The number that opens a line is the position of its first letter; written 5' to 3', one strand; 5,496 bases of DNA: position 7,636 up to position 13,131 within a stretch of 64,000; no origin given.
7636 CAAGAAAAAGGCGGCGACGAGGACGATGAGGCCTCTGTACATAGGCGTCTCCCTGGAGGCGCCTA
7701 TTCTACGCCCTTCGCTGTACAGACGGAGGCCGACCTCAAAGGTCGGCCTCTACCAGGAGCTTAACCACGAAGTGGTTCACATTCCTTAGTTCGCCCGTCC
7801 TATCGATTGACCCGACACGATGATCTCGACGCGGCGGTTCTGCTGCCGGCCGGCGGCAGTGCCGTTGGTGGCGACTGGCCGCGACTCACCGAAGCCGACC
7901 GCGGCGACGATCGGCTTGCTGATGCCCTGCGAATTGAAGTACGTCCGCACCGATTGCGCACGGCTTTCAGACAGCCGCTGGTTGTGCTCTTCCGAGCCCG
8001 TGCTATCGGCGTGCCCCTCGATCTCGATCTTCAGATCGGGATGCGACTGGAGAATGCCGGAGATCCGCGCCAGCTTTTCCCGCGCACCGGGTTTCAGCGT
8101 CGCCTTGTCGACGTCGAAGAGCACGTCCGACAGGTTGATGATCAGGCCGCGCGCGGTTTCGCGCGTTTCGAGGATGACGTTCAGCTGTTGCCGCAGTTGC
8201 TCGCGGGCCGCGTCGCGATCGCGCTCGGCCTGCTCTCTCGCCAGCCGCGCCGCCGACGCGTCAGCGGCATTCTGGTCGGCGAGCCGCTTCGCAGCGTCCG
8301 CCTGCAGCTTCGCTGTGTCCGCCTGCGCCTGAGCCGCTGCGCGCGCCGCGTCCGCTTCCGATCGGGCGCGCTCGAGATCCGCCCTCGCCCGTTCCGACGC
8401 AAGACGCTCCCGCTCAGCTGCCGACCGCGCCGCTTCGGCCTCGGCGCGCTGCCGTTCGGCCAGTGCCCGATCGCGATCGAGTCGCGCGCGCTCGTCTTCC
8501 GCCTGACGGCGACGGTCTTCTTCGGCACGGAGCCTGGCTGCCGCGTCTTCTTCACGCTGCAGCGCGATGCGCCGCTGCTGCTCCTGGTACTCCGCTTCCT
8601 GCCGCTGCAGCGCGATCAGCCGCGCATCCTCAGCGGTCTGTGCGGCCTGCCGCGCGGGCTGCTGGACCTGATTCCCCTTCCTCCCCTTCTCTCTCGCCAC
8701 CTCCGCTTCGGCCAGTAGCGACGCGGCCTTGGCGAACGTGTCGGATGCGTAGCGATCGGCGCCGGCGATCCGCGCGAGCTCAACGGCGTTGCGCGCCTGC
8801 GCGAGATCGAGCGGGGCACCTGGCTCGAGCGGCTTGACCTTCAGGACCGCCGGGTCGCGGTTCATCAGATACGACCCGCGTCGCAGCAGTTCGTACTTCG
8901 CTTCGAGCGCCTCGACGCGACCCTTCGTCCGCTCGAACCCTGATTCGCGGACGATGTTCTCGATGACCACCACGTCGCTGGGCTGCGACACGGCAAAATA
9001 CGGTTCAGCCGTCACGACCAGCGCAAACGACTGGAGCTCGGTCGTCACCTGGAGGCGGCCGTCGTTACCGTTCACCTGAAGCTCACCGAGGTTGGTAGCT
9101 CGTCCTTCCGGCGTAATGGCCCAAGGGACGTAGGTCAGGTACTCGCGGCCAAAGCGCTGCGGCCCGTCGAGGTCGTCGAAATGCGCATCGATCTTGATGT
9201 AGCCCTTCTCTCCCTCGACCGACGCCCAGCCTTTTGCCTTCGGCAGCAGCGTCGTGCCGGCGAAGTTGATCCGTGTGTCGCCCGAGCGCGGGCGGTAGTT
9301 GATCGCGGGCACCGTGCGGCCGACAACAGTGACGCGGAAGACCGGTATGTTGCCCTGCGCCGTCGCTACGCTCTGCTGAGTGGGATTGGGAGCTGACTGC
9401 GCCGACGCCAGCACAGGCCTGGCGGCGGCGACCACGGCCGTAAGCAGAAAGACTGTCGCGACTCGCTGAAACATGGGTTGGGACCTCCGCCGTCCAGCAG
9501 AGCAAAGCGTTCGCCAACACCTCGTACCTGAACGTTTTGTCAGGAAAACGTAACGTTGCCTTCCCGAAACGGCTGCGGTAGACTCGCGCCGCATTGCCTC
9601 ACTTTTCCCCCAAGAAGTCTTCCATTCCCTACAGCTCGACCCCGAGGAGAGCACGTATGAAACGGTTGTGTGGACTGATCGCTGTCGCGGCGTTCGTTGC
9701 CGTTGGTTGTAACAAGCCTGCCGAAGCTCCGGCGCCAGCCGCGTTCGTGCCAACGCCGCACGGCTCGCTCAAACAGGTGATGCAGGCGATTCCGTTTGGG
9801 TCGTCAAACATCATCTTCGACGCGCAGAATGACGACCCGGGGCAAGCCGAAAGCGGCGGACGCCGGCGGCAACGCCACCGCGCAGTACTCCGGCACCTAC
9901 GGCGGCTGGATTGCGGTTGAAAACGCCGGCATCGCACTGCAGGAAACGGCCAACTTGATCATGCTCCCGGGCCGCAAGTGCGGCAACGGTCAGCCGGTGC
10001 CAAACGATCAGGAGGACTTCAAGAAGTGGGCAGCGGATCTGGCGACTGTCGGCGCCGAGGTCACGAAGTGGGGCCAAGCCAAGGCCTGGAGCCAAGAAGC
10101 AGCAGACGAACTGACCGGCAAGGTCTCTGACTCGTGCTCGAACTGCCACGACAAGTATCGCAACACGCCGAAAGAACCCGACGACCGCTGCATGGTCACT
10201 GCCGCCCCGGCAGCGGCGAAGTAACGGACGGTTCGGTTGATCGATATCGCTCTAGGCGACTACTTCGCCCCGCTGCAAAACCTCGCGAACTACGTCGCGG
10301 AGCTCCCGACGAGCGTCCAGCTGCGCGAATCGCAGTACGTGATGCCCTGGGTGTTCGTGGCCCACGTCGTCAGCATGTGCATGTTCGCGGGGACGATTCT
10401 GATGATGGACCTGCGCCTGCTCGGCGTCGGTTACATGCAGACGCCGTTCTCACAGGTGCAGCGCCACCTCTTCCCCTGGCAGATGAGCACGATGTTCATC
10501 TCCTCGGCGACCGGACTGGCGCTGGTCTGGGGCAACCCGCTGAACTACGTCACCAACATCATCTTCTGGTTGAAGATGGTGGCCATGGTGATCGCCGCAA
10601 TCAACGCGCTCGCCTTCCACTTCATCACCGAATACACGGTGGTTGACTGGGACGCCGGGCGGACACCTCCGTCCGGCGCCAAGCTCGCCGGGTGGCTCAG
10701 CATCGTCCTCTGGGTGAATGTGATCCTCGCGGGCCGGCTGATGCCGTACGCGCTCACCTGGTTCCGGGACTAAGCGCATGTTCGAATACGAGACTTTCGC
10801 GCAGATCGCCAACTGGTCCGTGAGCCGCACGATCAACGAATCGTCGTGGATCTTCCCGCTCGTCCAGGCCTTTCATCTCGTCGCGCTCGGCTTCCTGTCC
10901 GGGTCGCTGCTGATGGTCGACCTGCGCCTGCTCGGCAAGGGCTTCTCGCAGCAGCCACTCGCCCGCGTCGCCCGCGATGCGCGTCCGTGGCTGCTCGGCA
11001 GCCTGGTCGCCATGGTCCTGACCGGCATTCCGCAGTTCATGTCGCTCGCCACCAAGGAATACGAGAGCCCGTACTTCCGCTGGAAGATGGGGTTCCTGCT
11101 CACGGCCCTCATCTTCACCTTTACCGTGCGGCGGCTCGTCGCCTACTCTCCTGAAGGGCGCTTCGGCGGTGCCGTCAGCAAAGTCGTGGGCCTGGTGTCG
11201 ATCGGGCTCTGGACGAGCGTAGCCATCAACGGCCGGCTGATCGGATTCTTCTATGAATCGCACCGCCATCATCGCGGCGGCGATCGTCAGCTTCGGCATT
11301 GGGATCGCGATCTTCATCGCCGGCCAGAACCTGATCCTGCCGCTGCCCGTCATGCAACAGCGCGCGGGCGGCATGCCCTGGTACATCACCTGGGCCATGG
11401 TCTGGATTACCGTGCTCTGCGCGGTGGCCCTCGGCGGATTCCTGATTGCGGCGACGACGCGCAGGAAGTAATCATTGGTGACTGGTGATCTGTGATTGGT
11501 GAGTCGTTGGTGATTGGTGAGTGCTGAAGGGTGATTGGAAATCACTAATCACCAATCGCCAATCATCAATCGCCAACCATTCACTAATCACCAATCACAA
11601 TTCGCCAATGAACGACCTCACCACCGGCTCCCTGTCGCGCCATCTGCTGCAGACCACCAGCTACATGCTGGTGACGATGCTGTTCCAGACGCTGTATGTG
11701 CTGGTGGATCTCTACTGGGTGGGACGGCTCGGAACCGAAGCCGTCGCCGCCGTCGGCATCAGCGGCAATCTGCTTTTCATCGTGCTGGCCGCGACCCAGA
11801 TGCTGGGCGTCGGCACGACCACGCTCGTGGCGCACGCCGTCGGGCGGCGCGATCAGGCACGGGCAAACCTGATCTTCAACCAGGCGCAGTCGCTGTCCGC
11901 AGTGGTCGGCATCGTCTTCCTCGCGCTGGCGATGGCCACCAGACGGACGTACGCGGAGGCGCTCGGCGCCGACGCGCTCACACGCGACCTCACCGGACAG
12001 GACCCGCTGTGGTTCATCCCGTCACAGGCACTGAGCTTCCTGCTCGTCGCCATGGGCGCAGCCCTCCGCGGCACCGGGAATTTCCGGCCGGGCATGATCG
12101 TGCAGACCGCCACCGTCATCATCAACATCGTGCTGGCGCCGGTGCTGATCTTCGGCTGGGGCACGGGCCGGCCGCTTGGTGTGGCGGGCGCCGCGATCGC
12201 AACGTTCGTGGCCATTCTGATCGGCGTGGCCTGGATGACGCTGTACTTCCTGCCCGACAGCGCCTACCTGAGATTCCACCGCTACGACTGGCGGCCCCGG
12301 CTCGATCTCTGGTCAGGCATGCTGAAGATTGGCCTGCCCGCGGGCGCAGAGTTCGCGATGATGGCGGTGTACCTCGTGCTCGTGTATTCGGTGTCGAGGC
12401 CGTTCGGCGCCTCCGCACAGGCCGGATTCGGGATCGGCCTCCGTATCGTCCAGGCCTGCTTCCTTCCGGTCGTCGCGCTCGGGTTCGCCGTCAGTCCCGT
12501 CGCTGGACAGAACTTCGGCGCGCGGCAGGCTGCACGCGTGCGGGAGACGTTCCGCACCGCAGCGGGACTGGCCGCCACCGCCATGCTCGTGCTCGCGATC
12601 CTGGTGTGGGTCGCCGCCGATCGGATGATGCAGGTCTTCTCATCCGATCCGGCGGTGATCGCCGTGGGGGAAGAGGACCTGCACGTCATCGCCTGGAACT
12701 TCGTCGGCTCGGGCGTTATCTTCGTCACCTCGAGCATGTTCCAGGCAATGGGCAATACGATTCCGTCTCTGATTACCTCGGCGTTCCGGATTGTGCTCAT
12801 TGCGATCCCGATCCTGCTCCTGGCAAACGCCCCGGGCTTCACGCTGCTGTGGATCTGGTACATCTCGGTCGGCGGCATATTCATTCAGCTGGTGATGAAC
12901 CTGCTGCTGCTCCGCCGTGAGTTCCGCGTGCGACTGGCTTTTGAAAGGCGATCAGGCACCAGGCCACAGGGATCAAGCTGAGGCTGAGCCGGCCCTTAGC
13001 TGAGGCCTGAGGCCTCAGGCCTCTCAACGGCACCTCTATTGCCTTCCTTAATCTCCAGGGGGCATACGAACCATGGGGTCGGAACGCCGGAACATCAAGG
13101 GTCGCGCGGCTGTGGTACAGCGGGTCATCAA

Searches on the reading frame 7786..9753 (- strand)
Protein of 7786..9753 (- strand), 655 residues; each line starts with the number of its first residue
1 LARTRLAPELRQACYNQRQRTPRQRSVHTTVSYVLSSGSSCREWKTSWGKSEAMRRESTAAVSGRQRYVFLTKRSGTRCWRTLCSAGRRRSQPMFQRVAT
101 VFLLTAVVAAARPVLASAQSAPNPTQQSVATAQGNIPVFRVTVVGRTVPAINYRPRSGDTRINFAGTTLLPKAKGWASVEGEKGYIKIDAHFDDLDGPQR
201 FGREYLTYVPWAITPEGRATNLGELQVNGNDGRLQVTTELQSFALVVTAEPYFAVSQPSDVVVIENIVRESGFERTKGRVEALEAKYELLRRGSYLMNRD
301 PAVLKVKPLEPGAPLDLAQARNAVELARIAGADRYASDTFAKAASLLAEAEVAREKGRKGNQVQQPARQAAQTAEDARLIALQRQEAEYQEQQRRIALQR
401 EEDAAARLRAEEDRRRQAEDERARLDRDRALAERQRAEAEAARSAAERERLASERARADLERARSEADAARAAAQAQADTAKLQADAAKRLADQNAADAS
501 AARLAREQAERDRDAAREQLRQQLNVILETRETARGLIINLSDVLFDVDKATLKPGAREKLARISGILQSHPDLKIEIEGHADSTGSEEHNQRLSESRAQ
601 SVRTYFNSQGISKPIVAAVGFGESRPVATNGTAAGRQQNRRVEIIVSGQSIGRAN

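Call 78: search_protein_families(library=pfam, proteins=[window:7786-9753:-], max_evalue=0.00001)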
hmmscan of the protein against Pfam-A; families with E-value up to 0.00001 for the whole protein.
window:7786-9753:- (655 aa): 1 family
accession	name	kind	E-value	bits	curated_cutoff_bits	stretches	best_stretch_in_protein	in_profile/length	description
PF00691.25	OmpA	-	5.9e-24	84.7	27.2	1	545-640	1-98/98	OmpA family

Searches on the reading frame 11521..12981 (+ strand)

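Call 78: search_protein_families(library=pfam, proteins=[window:11521-12981:+], max_evalue=0.00001)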
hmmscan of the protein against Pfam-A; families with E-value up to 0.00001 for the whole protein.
window:11521-12981:+ (486 aa): 1 family
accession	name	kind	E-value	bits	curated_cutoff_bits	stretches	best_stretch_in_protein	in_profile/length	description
PF01554.23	MatE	-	2.1e-47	161.2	24.9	2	275-431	3-158/161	MatE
